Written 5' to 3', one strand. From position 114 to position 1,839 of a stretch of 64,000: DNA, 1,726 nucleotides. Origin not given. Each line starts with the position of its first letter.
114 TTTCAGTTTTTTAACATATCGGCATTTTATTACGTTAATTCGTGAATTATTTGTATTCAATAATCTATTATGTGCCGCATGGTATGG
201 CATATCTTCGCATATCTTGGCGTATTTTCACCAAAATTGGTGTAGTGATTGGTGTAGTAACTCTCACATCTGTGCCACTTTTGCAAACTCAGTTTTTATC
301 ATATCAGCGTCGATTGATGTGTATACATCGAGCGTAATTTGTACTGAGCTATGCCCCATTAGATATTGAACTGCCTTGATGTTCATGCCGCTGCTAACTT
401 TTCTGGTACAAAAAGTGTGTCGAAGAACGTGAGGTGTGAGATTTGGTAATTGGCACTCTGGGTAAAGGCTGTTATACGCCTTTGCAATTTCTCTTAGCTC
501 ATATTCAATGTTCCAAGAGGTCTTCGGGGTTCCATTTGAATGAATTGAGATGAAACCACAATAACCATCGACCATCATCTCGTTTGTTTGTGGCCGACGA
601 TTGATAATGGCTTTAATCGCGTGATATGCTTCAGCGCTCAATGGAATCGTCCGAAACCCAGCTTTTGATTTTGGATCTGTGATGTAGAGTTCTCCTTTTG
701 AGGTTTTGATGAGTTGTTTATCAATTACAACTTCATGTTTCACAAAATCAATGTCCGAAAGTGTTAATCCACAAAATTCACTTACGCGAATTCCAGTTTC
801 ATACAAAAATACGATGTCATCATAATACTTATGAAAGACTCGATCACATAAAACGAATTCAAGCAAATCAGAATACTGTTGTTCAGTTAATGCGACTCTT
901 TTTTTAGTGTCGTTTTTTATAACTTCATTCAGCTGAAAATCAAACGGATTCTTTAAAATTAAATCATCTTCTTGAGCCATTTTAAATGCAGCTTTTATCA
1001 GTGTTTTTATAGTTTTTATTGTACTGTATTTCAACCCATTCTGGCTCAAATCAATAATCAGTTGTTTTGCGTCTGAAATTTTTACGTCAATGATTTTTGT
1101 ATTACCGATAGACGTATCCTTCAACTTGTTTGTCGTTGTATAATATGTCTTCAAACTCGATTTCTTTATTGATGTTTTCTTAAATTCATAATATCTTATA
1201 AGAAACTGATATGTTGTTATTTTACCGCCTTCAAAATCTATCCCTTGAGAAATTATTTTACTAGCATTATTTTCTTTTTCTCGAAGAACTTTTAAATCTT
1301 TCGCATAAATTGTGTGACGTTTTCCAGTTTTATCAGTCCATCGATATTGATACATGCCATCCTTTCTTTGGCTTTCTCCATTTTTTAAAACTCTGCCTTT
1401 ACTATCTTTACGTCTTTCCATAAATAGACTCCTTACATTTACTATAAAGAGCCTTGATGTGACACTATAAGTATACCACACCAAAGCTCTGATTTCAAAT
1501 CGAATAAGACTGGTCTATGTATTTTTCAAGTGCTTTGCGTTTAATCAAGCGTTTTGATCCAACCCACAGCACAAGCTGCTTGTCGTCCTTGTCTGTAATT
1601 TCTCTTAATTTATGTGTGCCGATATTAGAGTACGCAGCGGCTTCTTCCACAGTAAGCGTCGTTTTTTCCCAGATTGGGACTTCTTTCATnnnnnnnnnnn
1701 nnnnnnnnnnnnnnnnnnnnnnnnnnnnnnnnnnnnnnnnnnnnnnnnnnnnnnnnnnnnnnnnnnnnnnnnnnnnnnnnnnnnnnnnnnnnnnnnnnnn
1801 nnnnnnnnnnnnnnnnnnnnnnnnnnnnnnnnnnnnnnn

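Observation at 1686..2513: Phage-encoded FolD alongside ThyX, NrdD/NrdG and dUTPase. A self-contained route for dTMP supply under anaerobiosis.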

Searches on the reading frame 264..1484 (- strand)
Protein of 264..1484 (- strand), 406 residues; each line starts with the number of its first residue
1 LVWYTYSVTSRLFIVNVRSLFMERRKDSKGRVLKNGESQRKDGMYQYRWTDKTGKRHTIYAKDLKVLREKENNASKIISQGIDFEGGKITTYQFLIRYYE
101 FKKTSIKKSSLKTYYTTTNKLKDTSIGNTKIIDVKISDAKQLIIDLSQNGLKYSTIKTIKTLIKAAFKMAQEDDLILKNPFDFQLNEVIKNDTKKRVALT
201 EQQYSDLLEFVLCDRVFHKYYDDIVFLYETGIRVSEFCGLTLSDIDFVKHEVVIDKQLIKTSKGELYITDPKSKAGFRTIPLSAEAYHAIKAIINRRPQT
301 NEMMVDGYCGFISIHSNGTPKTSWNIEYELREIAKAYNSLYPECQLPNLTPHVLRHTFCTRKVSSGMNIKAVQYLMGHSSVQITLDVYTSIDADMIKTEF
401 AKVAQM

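Call 3: search_protein_families(library=pfam, proteins=[window:264-1484:-], max_evalue=0.01)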
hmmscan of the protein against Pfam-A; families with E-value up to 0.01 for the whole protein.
window:264-1484:- (406 aa): 2 families
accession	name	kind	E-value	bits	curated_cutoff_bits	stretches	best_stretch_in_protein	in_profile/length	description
PF00589.27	Phage_integrase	-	1e-28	100.7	27.1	1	199-392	3-169/172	Phage integrase family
PF02920.21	Integrase_DNA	-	4.9e-20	71.7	27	1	23-73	3-65/70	DNA binding domain of tn916 integrase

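Call 4: search_protein_families(library=ncbifam, proteins=[window:264-1484:-], max_evalue=0.01)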
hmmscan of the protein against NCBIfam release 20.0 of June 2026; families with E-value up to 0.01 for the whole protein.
window:264-1484:- (406 aa): 11 families
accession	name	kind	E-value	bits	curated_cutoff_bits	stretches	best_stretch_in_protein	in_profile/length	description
TIGR02224.1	recomb_XerC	equivalog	2e-27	96.3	335.15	1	111-401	18-287/295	tyrosine recombinase XerC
NF040815.2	recomb_XerA_Arch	equivalog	3.4e-27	95.7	220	1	104-399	10-262/263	site-specific tyrosine recombinase/integron integrase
TIGR02225.1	recomb_XerD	equivalog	7.3e-25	87.9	329.6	1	104-402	11-285/290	site-specific tyrosine recombinase XerD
NF001399.0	PRK00283.1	subfamily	6.9e-22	78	279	1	109-401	25-293/300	tyrosine recombinase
TIGR02249.1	integrase_gron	subfamily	4.8e-15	55.7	265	2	349-391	259-300/315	integron integrase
NF003462.0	PRK05084.1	equivalog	3e-11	42.7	267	1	225-403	202-356/360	tyrosine recombinase XerS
NF011946.0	PRK15417.1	equivalog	3.7e-10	39.5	435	1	349-391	274-315/337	integron integrase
NF002331.0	PRK01287.1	subfamily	1.6e-09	37.2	371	1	162-396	106-317/365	site-specific tyrosine recombinase XerC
NF007370.0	PRK09870.1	subfamily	1.3e-05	24.9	221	1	190-392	4-180/200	tyrosine-type DNA invertase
NF007371.0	PRK09871.1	subfamily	0.00087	18.9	222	0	195-391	3-174/198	tyrosine-type DNA invertase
NF040693.1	recomb_GmtY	equivalog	0.001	18.4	340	0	349-398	391-439/441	gamma-mobile-trio recombinase GmtY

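Call 5: search_protein_families(library=phrogs, proteins=[window:264-1484:-], max_evalue=0.001)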
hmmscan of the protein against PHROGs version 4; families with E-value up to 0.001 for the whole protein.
window:264-1484:- (406 aa): 5 families
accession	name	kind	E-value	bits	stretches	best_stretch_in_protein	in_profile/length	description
phrog_1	-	integration and excision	1.3e-62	213.9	1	37-401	112-445/611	integrase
phrog_216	-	integration and excision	6.7e-28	98.6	1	156-402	15-235/301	integrase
phrog_7685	-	integration and excision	1.6e-10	41.9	1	270-398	121-230/240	integrase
phrog_7269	-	integration and excision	1.1e-07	32.7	1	333-401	13-79/89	integrase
phrog_23271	-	unknown function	0.00024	22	1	349-391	9-50/67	-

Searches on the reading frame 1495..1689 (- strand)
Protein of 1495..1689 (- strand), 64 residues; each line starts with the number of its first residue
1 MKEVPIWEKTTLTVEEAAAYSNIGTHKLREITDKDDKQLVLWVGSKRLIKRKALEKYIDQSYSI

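Call 3: search_protein_families(library=pfam, proteins=[window:1495-1689:-], max_evalue=0.01)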
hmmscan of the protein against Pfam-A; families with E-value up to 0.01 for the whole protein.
window:1495-1689:- (64 aa): 3 families
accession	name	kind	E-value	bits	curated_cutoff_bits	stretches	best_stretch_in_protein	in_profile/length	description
PF09035.16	Tn916-Xis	-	6.9e-21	74.7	22.9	1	2-62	6-67/69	Excisionase from transposon Tn916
PF12728.13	HTH_17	-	8.8e-06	26.3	27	1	12-60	2-49/51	Helix-turn-helix domain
PF20063.5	DUF6462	-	0.0011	19.5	27.1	1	13-60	5-50/51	Family of unknown function (DUF6462)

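Call 4: search_protein_families(library=ncbifam, proteins=[window:1495-1689:-], max_evalue=0.01)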
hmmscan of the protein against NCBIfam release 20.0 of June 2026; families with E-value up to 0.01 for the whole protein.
window:1495-1689:- (64 aa): 1 family
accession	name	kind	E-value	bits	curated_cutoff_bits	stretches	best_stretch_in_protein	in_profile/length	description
TIGR01764.1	excise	domain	1.5e-06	28.5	28.8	1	11-60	1-49/49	excisionase family DNA-binding protein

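Call 5: search_protein_families(library=phrogs, proteins=[window:1495-1689:-], max_evalue=0.001)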
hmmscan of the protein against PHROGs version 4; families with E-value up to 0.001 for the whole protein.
window:1495-1689:- (64 aa): 2 families
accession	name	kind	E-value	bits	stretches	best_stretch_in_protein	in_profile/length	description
phrog_16129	-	integration and excision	2.3e-18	66.8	1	3-64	5-67/67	excisionase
phrog_7338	-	unknown function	1.2e-09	39.3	1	7-60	26-79/87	-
